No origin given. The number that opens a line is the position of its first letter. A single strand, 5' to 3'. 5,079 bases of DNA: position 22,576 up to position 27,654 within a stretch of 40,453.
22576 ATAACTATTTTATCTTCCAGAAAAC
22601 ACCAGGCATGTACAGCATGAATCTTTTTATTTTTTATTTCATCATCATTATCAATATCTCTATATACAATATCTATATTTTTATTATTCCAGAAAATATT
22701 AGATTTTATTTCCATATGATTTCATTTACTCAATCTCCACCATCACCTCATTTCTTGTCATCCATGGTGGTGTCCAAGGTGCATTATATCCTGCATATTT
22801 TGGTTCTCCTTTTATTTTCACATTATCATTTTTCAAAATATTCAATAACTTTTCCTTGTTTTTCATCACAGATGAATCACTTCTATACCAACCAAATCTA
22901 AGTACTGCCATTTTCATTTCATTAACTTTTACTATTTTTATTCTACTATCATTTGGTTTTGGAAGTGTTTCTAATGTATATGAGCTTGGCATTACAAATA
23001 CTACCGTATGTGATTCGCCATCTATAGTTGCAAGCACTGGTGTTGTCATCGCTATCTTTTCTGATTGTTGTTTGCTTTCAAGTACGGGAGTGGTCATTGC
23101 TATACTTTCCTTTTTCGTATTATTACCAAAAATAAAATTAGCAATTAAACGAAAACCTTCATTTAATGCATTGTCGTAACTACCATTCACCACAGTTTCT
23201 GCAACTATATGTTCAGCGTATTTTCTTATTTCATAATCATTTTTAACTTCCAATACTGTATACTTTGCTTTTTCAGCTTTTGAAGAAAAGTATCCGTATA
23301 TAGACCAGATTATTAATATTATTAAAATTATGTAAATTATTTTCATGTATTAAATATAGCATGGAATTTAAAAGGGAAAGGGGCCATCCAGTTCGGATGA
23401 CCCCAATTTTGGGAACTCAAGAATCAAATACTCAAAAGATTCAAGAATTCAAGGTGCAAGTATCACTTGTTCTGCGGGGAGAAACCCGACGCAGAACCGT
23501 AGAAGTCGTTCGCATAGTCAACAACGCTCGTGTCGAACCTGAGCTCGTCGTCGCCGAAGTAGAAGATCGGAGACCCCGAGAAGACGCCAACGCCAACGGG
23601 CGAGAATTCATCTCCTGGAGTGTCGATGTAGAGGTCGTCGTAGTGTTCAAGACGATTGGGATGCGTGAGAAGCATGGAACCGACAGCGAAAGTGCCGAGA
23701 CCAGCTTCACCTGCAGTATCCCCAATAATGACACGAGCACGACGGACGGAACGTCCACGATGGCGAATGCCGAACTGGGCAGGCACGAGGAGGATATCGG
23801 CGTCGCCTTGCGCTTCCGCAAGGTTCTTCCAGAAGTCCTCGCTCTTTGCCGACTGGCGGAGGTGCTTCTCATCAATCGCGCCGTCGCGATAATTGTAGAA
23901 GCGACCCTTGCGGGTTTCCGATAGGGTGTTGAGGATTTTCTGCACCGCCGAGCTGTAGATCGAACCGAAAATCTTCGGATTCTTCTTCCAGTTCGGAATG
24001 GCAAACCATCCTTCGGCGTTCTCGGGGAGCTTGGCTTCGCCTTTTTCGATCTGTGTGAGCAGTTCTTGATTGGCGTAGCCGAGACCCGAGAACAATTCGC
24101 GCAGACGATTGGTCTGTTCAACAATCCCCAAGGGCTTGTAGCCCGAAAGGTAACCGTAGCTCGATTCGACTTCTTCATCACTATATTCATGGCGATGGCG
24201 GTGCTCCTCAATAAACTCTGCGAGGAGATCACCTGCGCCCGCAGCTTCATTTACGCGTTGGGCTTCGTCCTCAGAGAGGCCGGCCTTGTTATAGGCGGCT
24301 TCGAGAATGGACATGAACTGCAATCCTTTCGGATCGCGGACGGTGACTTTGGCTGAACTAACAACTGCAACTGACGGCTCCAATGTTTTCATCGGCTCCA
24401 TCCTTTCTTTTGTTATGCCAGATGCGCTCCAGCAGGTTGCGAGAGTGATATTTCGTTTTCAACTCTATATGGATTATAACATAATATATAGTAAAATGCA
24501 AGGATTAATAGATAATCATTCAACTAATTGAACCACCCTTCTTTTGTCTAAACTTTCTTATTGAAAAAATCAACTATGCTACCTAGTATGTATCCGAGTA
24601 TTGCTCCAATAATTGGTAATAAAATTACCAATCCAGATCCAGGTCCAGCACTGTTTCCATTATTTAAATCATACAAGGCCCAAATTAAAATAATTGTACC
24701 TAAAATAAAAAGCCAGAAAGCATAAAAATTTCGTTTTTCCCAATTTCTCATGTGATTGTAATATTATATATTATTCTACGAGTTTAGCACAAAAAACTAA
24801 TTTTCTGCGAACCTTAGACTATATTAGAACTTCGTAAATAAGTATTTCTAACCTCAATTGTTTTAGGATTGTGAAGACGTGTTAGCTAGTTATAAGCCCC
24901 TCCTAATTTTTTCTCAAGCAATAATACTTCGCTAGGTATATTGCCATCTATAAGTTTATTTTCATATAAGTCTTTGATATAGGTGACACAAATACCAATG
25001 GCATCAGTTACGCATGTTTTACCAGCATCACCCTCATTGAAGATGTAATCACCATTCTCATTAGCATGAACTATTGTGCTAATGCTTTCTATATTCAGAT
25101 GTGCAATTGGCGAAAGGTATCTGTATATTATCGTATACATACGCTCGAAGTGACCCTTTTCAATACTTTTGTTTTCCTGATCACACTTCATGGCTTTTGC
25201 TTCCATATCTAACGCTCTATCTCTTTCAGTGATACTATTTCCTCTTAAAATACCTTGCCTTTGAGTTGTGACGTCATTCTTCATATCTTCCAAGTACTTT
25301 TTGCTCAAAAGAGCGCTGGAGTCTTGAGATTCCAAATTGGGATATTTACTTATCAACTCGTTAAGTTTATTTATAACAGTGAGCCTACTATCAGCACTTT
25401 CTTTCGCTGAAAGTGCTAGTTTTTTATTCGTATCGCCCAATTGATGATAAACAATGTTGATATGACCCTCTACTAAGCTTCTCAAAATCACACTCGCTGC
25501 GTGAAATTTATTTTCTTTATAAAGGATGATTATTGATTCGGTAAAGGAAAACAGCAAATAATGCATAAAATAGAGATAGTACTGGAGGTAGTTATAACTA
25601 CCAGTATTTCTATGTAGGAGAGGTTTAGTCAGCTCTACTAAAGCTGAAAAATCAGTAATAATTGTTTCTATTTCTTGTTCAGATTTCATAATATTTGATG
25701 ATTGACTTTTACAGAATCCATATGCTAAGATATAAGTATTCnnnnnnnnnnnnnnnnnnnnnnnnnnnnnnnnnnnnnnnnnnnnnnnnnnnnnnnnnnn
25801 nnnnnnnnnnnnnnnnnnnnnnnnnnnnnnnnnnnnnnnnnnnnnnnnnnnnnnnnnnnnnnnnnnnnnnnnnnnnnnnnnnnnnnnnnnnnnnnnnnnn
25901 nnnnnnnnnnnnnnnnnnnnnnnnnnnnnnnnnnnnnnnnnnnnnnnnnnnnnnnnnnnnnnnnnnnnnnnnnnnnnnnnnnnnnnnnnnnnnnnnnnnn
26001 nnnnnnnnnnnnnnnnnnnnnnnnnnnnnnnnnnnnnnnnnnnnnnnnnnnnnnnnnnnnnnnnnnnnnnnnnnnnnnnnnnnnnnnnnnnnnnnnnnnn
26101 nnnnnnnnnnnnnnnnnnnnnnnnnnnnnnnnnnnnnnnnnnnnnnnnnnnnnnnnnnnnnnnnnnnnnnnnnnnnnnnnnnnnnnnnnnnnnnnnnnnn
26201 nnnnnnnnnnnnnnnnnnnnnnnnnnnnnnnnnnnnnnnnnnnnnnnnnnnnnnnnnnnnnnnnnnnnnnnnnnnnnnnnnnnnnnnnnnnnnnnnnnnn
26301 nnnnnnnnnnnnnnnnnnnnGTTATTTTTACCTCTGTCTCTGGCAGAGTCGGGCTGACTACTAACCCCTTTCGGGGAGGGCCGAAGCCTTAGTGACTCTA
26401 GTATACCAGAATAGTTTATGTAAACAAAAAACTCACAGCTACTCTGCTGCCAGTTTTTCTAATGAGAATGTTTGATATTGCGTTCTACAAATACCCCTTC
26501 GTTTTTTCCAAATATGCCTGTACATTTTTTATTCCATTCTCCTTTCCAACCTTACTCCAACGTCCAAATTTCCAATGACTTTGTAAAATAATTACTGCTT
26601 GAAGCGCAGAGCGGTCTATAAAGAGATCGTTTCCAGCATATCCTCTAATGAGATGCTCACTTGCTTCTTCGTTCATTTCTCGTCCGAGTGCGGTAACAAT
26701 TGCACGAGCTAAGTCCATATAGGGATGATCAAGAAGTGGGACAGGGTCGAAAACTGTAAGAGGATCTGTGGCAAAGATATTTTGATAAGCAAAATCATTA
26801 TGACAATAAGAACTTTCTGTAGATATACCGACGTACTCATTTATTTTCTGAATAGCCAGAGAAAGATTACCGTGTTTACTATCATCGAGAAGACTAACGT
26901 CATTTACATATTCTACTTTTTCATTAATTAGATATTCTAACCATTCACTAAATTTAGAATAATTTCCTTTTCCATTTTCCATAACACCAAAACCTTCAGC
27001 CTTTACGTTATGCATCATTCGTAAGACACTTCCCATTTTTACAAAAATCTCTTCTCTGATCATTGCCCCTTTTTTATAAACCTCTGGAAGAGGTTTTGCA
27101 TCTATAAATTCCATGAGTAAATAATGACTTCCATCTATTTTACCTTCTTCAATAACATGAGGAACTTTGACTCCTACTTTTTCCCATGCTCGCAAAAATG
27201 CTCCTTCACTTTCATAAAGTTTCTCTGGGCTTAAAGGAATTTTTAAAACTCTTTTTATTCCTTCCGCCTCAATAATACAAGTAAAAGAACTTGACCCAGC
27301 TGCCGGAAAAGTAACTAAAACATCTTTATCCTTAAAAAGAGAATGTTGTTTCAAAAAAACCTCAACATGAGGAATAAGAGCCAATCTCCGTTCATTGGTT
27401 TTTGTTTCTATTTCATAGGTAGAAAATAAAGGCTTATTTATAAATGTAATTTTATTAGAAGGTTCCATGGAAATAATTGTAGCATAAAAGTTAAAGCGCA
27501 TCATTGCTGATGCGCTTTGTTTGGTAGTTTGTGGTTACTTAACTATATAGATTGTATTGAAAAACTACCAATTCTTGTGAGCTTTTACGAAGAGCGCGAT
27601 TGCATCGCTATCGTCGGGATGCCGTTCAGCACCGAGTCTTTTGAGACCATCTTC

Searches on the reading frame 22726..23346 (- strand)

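Call 89: search_protein_families(library=pfam, proteins=[window:22726-23346:-], max_evalue=0.0001)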
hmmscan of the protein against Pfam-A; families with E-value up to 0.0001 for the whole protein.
window:22726-23346:- (206 aa): 1 family
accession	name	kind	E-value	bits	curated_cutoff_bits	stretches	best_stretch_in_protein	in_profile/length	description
PF04832.17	SOUL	-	1.3e-48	165.7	27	2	92-204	55-173/173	SOUL heme-binding protein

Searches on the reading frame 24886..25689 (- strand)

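Call 89: search_protein_families(library=pfam, proteins=[window:24886-25689:-], max_evalue=0.0001)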
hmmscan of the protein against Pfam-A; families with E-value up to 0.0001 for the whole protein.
window:24886-25689:- (267 aa): 1 family
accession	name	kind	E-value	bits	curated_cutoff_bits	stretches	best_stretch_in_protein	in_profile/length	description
PF18928.5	DUF5677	-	5.2e-11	43.3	27.1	1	39-212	4-164/166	Family of unknown function (DUF5677)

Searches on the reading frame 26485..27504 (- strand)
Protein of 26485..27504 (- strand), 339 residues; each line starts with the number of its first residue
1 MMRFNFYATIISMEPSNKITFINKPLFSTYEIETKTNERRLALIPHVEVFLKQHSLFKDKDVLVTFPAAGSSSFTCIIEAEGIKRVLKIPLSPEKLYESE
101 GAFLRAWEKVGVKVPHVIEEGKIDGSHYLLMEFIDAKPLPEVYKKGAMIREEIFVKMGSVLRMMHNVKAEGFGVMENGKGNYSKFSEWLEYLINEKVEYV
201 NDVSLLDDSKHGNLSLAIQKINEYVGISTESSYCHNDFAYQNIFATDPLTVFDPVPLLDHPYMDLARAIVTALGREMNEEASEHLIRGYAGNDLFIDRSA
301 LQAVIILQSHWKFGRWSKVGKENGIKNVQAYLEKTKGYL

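Call 89: search_protein_families(library=pfam, proteins=[window:26485-27504:-], max_evalue=0.0001)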
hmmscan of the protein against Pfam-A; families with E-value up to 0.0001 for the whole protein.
window:26485-27504:- (339 aa): 3 families
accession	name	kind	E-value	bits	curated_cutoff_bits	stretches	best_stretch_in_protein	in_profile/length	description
PF01636.29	APH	-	3.8e-11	43.6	23.2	1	68-290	6-230/239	Phosphotransferase enzyme family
PF03881.20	Fructosamin_kin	-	4.8e-07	29.7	22.4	1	94-266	53-225/288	Fructosamine kinase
PF01633.27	Choline_kinase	-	5.3e-05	23.1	29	1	131-245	70-176/300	Choline/ethanolamine kinase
